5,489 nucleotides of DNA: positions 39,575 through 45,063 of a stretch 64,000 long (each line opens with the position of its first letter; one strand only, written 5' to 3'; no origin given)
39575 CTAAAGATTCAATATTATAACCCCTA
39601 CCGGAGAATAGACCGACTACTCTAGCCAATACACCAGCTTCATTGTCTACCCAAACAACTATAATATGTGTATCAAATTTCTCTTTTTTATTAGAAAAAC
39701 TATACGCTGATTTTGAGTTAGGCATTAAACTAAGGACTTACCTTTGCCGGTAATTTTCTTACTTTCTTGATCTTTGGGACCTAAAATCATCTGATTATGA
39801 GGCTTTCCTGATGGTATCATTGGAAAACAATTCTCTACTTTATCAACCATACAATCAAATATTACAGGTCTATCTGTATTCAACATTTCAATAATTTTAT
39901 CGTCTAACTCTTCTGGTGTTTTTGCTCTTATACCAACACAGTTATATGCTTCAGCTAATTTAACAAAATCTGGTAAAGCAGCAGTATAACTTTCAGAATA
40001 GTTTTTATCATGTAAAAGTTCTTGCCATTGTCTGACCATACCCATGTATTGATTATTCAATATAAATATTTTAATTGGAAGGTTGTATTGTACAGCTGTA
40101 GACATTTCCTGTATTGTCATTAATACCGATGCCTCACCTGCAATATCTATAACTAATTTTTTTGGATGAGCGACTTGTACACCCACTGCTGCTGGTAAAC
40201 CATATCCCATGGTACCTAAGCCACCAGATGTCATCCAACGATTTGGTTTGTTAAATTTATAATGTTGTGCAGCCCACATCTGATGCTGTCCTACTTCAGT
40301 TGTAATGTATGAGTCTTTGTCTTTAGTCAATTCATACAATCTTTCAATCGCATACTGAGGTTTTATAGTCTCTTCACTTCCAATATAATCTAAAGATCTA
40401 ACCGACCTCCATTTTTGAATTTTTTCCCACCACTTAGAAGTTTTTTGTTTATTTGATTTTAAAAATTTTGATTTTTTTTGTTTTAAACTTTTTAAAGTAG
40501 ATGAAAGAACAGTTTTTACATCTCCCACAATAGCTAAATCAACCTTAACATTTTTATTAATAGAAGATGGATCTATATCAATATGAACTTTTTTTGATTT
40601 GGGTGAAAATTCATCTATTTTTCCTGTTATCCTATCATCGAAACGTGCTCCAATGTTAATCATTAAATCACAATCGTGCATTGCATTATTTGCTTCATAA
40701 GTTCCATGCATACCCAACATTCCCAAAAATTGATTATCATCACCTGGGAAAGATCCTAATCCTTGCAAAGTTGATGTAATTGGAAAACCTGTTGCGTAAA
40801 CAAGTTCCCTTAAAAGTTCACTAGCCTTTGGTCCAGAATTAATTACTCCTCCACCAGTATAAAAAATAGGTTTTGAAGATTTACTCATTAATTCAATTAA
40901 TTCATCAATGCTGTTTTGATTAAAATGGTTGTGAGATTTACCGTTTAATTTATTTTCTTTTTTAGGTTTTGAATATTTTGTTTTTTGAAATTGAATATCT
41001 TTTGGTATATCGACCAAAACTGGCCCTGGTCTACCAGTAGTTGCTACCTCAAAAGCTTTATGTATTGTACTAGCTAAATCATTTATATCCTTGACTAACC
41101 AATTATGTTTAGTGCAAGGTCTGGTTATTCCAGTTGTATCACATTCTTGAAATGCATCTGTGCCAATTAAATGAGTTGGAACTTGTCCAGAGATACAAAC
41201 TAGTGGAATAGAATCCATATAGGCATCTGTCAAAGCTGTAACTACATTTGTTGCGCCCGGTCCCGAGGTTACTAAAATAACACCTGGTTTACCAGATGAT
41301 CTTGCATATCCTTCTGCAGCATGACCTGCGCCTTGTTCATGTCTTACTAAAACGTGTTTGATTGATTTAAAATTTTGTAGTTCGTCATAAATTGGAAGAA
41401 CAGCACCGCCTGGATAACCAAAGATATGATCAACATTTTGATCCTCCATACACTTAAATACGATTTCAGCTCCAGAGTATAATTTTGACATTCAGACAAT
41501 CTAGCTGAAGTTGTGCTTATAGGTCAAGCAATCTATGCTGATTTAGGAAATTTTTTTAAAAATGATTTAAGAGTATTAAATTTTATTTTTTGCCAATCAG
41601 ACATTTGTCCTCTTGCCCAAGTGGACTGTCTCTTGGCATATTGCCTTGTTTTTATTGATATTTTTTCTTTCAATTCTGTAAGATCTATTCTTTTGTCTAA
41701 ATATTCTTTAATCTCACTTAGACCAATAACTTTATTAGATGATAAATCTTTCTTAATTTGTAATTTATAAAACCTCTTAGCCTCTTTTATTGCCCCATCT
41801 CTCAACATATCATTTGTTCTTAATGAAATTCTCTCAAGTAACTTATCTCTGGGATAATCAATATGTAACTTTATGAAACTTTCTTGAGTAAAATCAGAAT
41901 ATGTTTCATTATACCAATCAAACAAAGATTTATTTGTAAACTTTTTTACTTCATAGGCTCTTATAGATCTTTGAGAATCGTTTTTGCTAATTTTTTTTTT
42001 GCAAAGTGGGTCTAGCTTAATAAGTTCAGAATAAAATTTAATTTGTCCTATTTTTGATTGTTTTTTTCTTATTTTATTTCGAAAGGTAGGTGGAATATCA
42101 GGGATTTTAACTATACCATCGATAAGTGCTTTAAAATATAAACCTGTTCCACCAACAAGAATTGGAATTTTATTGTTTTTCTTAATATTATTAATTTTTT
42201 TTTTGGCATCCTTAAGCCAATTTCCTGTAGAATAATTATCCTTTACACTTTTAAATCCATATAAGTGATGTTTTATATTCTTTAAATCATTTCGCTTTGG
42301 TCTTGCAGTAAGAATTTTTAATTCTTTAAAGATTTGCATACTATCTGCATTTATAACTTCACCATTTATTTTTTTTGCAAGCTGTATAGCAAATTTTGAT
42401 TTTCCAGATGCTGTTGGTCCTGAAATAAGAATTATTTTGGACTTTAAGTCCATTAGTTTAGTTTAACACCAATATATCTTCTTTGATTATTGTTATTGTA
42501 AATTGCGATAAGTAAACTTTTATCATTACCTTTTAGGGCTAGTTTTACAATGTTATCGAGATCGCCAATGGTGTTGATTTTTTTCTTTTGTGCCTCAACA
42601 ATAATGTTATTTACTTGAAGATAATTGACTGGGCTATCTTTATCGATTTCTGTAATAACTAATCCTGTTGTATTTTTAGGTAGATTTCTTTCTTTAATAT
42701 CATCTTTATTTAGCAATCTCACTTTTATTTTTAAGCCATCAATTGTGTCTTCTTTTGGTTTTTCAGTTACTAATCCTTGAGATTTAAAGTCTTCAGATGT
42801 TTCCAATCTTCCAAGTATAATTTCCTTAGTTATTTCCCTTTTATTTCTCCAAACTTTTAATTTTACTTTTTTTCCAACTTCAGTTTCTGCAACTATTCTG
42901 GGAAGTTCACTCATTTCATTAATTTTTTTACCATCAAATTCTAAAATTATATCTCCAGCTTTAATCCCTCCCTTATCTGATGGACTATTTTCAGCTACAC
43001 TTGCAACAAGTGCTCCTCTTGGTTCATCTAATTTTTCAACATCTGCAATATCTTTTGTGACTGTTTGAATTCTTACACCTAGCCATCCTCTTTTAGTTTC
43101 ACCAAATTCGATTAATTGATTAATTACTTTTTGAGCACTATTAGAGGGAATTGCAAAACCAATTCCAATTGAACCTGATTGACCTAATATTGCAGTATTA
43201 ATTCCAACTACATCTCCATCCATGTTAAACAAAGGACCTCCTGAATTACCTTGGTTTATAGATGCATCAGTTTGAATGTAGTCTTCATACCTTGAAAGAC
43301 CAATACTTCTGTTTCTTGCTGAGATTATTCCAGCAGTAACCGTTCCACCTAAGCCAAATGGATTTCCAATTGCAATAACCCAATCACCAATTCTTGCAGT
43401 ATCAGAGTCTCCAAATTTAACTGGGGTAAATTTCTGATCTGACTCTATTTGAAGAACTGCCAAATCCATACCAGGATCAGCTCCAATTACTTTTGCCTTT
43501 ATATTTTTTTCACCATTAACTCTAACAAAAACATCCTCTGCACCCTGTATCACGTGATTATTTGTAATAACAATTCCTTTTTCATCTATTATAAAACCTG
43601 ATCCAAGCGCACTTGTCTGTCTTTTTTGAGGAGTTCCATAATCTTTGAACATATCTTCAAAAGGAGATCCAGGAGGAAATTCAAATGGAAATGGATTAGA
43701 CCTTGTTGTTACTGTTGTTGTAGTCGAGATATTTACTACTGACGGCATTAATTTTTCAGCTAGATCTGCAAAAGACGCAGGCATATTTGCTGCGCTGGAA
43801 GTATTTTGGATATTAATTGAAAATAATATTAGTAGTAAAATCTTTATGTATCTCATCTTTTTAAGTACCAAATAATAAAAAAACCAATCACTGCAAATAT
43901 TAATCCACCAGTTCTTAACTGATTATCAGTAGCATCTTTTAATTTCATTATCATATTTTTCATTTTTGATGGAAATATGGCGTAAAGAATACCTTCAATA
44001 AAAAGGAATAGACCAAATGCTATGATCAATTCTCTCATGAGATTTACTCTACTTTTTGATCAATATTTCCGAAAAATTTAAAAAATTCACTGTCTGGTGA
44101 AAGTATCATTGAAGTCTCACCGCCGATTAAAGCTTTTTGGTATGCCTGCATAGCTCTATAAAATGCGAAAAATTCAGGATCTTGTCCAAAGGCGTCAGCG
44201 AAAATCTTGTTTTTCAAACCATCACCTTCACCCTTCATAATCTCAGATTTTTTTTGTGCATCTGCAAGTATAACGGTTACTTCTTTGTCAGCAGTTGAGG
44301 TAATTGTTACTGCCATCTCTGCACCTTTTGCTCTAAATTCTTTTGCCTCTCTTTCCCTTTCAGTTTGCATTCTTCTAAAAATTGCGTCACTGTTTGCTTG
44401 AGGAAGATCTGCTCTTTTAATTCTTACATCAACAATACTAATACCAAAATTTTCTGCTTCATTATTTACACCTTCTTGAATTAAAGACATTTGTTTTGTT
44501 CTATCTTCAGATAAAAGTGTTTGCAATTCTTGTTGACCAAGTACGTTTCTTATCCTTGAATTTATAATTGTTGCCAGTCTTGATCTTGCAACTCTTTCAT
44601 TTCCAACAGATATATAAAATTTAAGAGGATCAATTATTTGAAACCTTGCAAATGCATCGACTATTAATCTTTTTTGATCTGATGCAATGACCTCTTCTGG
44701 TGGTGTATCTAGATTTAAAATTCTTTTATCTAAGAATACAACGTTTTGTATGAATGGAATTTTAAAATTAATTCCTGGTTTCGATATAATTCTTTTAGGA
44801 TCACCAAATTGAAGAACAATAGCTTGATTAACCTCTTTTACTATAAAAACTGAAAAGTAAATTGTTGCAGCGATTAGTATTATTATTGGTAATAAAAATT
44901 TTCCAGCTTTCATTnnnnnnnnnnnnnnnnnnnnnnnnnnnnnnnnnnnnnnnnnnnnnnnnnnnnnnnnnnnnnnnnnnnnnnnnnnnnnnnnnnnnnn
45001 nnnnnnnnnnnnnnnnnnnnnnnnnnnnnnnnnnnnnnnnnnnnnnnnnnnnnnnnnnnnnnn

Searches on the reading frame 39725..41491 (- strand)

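Call 20: search_protein_families(library=pfam, proteins=[window:39725-41491:-], max_evalue=0.0001)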
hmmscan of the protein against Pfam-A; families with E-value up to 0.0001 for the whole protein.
window:39725-41491:- (588 aa): 3 families
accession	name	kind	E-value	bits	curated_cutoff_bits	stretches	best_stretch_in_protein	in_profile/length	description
PF02775.26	TPP_enzyme_C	-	1.4e-53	181.2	21.9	1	400-547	2-151/151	Thiamine pyrophosphate enzyme, C-terminal TPP binding domain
PF00205.28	TPP_enzyme_M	-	2.3e-45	154.1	30.4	1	195-330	1-135/137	Thiamine pyrophosphate enzyme, central domain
PF02776.23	TPP_enzyme_N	-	1.5e-42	144.6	26.8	1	7-121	3-118/119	Thiamine pyrophosphate enzyme, N-terminal TPP binding domain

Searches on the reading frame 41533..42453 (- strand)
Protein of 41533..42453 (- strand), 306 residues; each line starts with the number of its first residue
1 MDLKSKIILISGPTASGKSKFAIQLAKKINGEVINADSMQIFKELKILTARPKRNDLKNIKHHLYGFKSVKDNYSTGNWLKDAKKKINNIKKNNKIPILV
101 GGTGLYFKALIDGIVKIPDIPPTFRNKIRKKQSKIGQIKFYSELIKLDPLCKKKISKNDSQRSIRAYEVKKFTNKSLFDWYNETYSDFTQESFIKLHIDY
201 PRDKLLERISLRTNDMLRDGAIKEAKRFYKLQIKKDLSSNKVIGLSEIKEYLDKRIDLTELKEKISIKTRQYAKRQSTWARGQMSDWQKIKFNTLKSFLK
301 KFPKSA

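Call 20: search_protein_families(library=pfam, proteins=[window:41533-42453:-], max_evalue=0.0001)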
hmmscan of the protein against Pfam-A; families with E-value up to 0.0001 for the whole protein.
window:41533-42453:- (306 aa): 2 families
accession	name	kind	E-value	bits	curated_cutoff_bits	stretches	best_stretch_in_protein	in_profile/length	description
PF01715.23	IPPT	-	1.3e-67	228.4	23.6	1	40-282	1-242/243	IPP transferase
PF01745.22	IPT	-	8.1e-09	35.7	20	1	6-65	2-61/233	Isopentenyl transferase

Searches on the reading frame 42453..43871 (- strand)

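Call 20: search_protein_families(library=pfam, proteins=[window:42453-43871:-], max_evalue=0.0001)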
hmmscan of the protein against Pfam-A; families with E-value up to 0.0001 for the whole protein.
window:42453-43871:- (472 aa): 7 families
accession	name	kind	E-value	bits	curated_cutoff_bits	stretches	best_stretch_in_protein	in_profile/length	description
PF13365.12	Trypsin_2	-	6e-35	121.5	27.6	1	90-224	1-144/144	Trypsin-like peptidase domain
PF00089.32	Trypsin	-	2.7e-22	80.1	20.6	1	87-250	24-220/220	Trypsin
PF13180.12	PDZ_2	-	1.3e-20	73.9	27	1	264-351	3-78/80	PDZ domain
PF17820.7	PDZ_6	-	1.8e-11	44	27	1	289-342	2-54/54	PDZ domain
PF00595.29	PDZ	-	1.9e-11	44.6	23.2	1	258-340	7-80/81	PDZ domain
PF19805.5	DUF6288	-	8.8e-06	25.6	26.3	0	288-351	4-74/402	Family of unknown function (DUF6288)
PF04495.20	GRASP55_65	-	8.9e-06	26.5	27.7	0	286-353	44-111/138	GRASP55/65 PDZ-like domain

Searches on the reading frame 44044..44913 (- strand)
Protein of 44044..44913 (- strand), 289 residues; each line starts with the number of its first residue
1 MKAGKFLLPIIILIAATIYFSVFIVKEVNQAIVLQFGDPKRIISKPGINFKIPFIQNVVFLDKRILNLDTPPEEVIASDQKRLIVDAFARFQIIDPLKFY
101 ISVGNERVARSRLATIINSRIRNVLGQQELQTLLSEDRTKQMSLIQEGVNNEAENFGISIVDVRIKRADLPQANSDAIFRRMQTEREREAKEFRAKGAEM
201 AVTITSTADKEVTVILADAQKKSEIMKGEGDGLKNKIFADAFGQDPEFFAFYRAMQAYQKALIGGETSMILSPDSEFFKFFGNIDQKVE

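Call 20: search_protein_families(library=pfam, proteins=[window:44044-44913:-], max_evalue=0.0001)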
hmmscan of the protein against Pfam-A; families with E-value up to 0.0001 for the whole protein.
window:44044-44913:- (289 aa): 1 family
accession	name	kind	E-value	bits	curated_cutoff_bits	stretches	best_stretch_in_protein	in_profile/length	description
PF01145.31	Band_7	-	2.9e-32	112.6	23.6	1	24-197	2-174/176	SPFH domain / Band 7 family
